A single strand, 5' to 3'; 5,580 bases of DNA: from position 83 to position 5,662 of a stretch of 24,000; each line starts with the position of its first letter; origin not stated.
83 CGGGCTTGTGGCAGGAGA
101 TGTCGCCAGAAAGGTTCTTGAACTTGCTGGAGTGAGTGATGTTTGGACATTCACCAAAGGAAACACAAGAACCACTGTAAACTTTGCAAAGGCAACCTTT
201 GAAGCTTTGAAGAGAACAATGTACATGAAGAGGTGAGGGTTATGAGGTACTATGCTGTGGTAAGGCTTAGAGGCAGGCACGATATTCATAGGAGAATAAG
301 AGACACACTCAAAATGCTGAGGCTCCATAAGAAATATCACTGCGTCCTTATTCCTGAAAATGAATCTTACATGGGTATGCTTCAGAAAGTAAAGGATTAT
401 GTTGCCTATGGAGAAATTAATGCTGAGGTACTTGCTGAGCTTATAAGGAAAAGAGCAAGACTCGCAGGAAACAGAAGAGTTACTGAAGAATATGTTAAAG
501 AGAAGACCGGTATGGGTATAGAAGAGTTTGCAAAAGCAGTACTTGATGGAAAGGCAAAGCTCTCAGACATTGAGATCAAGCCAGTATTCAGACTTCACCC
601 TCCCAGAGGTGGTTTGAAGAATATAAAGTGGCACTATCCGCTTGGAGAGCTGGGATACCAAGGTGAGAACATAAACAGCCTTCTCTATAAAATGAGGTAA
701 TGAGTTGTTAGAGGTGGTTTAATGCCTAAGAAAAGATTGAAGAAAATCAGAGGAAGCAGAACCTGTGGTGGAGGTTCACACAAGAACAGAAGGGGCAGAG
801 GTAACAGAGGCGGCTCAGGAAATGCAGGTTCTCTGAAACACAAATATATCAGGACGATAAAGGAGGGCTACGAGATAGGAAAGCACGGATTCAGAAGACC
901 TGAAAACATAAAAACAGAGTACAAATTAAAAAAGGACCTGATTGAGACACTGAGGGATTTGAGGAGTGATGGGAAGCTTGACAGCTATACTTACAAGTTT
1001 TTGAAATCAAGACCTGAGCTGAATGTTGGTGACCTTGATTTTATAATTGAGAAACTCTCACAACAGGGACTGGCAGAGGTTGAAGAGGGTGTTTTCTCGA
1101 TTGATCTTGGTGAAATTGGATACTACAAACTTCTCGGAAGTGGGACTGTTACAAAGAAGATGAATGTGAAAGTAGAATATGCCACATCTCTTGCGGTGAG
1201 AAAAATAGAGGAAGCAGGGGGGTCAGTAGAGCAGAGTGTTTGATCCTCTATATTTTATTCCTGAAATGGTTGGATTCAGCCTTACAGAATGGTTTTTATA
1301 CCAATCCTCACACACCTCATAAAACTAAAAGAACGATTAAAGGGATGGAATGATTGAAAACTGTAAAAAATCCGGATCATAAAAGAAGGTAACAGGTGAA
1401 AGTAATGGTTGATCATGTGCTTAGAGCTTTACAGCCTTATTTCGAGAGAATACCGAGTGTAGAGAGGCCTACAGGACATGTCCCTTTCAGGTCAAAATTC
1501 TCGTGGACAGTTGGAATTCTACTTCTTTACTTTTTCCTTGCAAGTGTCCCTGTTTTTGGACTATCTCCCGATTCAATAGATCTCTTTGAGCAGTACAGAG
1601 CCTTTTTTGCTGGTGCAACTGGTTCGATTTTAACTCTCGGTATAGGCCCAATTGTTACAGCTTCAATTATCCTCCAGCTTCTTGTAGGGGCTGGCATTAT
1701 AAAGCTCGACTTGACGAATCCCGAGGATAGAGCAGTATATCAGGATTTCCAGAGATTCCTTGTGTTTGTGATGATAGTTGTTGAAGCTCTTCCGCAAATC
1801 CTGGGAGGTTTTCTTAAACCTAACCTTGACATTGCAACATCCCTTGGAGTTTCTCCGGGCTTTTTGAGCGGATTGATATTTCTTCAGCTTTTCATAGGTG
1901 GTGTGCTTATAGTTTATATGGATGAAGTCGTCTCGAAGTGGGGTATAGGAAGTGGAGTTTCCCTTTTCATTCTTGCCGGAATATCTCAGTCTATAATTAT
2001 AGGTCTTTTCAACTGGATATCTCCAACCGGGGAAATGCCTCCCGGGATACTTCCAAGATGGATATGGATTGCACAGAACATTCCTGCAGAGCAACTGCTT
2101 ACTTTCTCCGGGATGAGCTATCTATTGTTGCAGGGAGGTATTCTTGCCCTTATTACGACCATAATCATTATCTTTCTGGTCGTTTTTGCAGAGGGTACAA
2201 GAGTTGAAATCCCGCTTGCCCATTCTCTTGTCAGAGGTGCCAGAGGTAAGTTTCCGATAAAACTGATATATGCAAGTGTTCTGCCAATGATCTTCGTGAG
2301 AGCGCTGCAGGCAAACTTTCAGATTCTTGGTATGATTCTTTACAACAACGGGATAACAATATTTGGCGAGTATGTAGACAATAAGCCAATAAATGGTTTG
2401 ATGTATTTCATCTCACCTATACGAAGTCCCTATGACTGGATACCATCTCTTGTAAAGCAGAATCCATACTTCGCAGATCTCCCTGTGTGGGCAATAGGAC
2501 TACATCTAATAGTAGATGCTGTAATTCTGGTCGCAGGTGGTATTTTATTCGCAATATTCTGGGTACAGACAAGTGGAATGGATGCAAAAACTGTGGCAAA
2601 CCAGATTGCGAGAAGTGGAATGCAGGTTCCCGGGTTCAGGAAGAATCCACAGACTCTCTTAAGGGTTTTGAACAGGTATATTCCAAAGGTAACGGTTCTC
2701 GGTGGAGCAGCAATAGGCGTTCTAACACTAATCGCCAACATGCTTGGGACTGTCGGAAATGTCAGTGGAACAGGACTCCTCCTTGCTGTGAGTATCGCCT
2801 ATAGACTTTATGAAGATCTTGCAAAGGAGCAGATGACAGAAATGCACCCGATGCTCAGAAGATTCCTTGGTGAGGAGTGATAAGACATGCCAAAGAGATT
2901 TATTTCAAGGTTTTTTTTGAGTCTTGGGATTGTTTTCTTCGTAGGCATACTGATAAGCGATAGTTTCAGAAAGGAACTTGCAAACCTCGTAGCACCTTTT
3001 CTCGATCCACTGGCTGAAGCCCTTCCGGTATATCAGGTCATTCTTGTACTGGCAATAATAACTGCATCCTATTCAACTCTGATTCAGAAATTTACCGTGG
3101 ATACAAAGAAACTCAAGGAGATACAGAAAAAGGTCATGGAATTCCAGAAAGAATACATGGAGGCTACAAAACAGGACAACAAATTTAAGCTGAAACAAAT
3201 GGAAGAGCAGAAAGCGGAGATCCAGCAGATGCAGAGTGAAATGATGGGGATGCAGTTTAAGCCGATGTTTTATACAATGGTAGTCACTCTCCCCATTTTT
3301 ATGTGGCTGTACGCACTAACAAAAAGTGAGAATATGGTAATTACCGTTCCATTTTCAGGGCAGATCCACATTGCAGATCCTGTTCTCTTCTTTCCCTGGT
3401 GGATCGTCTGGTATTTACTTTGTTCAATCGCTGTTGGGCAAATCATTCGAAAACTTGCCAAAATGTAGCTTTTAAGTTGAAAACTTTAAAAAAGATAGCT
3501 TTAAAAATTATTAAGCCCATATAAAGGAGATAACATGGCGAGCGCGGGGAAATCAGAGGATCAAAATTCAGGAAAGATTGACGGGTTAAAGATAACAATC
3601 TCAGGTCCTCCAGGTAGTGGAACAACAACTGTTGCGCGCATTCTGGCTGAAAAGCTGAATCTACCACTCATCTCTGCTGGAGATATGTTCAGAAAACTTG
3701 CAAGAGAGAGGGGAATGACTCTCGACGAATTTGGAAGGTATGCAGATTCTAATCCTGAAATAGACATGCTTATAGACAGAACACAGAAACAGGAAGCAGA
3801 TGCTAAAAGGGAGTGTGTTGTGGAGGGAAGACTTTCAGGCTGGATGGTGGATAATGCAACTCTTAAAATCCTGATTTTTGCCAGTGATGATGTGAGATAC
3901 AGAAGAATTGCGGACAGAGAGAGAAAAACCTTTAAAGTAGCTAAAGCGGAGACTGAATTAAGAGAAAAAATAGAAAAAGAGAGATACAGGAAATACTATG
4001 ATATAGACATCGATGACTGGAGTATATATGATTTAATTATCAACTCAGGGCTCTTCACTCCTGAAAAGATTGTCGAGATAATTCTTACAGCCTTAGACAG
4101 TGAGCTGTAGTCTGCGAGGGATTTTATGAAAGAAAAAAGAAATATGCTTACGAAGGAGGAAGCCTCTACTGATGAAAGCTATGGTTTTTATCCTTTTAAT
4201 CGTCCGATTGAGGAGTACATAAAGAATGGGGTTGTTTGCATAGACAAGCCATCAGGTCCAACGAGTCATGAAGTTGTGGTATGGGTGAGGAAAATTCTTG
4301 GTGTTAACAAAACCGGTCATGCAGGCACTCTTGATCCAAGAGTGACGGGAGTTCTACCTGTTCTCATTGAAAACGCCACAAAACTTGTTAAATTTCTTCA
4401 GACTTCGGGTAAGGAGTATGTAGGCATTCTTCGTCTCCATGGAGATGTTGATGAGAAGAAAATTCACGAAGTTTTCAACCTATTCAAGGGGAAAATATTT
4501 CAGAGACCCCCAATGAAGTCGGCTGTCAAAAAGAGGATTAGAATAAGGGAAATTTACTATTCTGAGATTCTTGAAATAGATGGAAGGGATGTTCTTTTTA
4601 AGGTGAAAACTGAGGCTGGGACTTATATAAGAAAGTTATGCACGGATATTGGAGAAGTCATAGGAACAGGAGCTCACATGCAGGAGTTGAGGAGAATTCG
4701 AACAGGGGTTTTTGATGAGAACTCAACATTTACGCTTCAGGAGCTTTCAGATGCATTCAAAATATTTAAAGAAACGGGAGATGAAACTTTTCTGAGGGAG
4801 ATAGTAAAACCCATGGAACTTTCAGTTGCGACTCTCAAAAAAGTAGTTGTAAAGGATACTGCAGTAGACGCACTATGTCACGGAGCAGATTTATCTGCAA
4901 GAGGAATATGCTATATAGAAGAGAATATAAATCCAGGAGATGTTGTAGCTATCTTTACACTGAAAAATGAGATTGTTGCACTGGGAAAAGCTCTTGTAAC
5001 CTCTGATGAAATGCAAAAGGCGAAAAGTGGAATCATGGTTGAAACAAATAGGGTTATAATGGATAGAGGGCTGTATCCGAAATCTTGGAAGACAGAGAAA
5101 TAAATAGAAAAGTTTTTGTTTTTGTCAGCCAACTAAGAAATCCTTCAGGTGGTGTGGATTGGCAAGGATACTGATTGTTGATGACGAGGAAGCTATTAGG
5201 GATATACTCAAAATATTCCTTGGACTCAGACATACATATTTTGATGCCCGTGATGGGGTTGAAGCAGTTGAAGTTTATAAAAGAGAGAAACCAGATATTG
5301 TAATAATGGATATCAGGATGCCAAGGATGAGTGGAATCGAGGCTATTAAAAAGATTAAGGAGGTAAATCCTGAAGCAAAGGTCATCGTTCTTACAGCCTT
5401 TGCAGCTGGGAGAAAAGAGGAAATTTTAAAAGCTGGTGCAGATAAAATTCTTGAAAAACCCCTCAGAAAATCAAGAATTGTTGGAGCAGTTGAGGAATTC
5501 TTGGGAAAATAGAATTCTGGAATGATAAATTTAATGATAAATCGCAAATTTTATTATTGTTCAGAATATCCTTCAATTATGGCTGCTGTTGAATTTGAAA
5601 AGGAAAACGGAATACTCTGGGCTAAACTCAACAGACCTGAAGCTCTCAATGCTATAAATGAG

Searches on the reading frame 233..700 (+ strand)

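Call 5: search_protein_families(library=pfam, proteins=[window:233-700:+], max_evalue=0.001)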
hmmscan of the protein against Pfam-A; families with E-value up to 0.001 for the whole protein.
window:233-700:+ (155 aa): 1 family
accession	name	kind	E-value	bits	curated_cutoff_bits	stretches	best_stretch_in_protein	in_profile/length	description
PF00327.25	Ribosomal_L30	-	3.6e-15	56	23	1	7-57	1-51/51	Ribosomal protein L30p/L7e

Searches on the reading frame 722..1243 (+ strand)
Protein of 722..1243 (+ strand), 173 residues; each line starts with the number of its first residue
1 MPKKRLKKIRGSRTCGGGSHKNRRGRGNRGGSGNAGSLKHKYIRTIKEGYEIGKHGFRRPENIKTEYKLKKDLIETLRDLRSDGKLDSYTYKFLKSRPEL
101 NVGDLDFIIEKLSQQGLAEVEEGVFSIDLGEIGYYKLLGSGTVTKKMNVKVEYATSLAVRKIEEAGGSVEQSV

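Call 5: search_protein_families(library=pfam, proteins=[window:722-1243:+], max_evalue=0.001)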
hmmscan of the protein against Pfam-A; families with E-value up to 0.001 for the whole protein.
window:722-1243:+ (173 aa): 1 family
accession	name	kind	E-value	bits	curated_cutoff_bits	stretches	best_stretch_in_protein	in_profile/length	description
PF00828.25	Ribosomal_L27A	-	1.3e-14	54.8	21.5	1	99-170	1-72/72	Ribosomal proteins 50S-L15, 50S-L18e, 60S-L27A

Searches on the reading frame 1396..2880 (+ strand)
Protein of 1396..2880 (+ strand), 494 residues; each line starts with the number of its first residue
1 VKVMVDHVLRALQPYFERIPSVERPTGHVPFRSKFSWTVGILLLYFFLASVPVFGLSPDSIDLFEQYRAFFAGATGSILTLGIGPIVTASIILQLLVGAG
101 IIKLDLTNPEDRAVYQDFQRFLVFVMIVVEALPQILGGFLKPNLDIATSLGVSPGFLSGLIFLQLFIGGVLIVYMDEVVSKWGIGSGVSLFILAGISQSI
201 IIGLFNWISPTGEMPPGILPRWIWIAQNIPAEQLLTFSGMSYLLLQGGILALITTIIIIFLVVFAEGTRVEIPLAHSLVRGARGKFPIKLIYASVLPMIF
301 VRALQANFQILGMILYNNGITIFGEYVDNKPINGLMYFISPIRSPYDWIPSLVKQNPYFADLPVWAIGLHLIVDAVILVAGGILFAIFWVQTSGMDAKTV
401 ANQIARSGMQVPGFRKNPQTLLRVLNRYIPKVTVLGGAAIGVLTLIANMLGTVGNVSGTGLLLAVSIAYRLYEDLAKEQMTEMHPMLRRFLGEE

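Call 5: search_protein_families(library=pfam, proteins=[window:1396-2880:+], max_evalue=0.001)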
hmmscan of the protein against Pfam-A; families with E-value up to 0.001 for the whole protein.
window:1396-2880:+ (494 aa): 2 families
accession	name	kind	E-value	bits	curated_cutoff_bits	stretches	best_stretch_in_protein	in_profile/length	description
PF00344.25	SecY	-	2.4e-68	231.2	32.2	1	77-472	1-306/306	SecY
PF10559.14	Plug_translocon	-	5.4e-11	42.5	22.1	1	43-76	1-35/35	Plug domain of Sec61p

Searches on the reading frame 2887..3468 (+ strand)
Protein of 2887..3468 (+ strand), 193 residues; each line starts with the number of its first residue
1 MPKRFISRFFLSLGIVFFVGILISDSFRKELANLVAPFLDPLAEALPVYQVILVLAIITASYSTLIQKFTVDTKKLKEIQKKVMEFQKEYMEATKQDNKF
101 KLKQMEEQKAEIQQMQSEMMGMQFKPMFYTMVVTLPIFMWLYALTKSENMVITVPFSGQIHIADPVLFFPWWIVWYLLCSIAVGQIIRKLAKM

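Call 5: search_protein_families(library=pfam, proteins=[window:2887-3468:+], max_evalue=0.001)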
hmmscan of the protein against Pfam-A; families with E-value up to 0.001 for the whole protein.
window:2887-3468:+ (193 aa): 1 family
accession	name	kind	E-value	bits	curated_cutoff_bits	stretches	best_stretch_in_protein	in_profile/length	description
PF01956.21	EMC3_TMCO1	-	1.3e-37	129.7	27.1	1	38-190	3-164/169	Integral membrane protein EMC3/TMCO1-like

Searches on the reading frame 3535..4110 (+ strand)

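Call 5: search_protein_families(library=pfam, proteins=[window:3535-4110:+], max_evalue=0.001)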
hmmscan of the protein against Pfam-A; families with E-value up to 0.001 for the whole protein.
window:3535-4110:+ (191 aa): 9 families
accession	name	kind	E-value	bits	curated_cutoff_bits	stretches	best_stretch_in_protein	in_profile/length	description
PF13189.12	Cytidylate_kin2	-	8.6e-25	88.4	28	1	20-171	2-174/176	Cytidylate kinase-like family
PF13238.12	AAA_18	-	2.1e-17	64.2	29.4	1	20-144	1-120/128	AAA domain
PF13207.12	AAA_17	-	8.9e-17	62.1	27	1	24-132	2-127/136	AAA domain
PF02224.24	Cytidylate_kin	-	1.3e-15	58.2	26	2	20-56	1-37/211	Cytidylate kinase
PF00406.28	ADK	-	3.6e-06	27.6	26.8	1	22-58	1-37/151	Adenylate kinase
PF13521.12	AAA_28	-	1.5e-05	25.7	27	1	19-152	1-111/164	AAA domain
PF13671.12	AAA_33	-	2.7e-05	24.9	27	1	22-96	4-75/143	AAA domain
PF01202.28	SKI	-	9.7e-05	23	22.1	1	26-158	1-136/159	Shikimate kinase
PF00004.35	AAA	-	0.00023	22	21.2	1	21-73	2-56/131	ATPase family associated with various cellular activities (AAA)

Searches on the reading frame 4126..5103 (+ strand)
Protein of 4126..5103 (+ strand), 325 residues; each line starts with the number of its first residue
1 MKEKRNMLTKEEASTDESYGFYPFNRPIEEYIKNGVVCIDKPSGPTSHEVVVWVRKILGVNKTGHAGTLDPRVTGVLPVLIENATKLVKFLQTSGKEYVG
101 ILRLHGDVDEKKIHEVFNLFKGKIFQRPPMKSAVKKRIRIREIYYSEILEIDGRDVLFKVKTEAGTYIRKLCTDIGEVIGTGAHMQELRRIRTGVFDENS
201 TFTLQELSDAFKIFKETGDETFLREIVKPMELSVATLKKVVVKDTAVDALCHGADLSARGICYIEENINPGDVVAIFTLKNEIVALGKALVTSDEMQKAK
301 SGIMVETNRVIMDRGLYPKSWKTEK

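Call 5: search_protein_families(library=pfam, proteins=[window:4126-5103:+], max_evalue=0.001)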
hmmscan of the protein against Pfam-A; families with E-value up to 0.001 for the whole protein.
window:4126-5103:+ (325 aa): 6 families
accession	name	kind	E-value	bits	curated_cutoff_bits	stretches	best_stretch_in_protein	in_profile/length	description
PF01509.24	TruB_N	-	6.4e-27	95.2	27.3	1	55-168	1-149/149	TruB family pseudouridylate synthase (N terminal domain)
PF16198.10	TruB_C_2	-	2e-24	85.9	29.3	1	169-234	1-65/66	tRNA pseudouridylate synthase B C-terminal domain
PF01472.26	PUA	-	1.8e-22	79.5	24.8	1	238-311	1-74/74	PUA domain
PF08068.17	DKCLD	-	2.2e-20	72.9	27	1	1-51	8-58/58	DKCLD (NUC011) domain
PF21238.2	Pus10_C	-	1e-05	25.7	27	1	83-172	110-202/232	Pus10, C-terminal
PF03657.19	UPF0113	-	0.00048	20.8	23.8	0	239-317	1-70/73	UPF0113 PUA domain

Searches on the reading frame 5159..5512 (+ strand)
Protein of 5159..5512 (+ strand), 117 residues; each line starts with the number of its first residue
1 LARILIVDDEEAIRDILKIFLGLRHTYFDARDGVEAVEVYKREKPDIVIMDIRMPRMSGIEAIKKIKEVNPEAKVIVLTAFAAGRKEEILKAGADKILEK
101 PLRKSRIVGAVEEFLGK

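Call 5: search_protein_families(library=pfam, proteins=[window:5159-5512:+], max_evalue=0.001)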
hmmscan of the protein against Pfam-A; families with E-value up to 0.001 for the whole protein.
window:5159-5512:+ (117 aa): 1 family
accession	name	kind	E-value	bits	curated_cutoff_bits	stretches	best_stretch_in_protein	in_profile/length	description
PF00072.30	Response_reg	-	4.4e-27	94.9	30.2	1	4-111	1-110/111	Response regulator receiver domain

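Call 16: search_protein_families(library=ncbifam, proteins=[window:5159-5512:+], max_evalue=0.01)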
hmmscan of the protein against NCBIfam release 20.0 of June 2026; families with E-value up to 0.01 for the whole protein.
window:5159-5512:+ (117 aa): 100 families (the best 25 are shown)
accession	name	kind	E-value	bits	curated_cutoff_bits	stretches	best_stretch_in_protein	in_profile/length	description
NF041367.1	CheY_Halo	equivalog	1.6e-26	92.9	200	1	4-113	1-112/114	chemotaxis protein CheY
NF008469.0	PRK11361.1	equivalog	1.2e-23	83.6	714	1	2-102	5-107/461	acetoacetate metabolism transcriptional regulator AtoC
NF009206.0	PRK12555.1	subfamily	4.1e-18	65.4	342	1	3-104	2-108/340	chemotaxis-specific protein-glutamate methyltransferase CheB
NF001965.0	PRK00742.1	subfamily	6.7e-18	65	293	1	2-103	4-110/357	chemotaxis-specific protein-glutamate methyltransferase CheB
NF041945.1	LuxN_Vibrio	equivalog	7.8e-18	64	1550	1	4-103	723-823/839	quorum-sensing autoinducer 1 sensor kinase/phosphatase LuxN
NF046022.1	RespRegCpdRBruc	equivalog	9.6e-18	64.3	180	1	1-115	1-117/120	cell cycle two-component system response regulator CpdR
NF045944.1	ResRegRpaBCyano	equivalog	2.3e-17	63.1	330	1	5-104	1-101/229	response regulator transcription factor RpaB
NF007969.0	PRK10693.1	equivalog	2.6e-17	62.8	329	1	3-104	9-112/337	two-component system response regulator RssB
NF007135.0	PRK09581.1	equivalog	5.2e-17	61.8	474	1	1-107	2-112/457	PleD family two-component system response regulator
NF045505.1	RR_RssB_Pseudo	equivalog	5.6e-17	61.9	700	1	2-104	6-110/394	two-component system response regulator RssB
NF051850.1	RespRegRprY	equivalog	8.8e-17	61.3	370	1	3-114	6-119/234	response regulator transcription factor RprY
NF040689.1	MtrAB_MtrA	equivalog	9.8e-17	61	300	1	4-111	1-109/219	MtrAB system response regulator MtrA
TIGR02154.1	PhoB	equivalog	3.1e-16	59.4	296.2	1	2-112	3-117/226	phosphate regulon transcriptional regulator PhoB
NF008318.0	PRK11107.1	equivalog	3.7e-16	58.4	890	1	3-110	669-780/920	two-component sensor histidine kinase BarA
TIGR02875.1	spore_0_A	equivalog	8.7e-16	57.9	200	1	3-111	4-118/262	sporulation transcription factor Spo0A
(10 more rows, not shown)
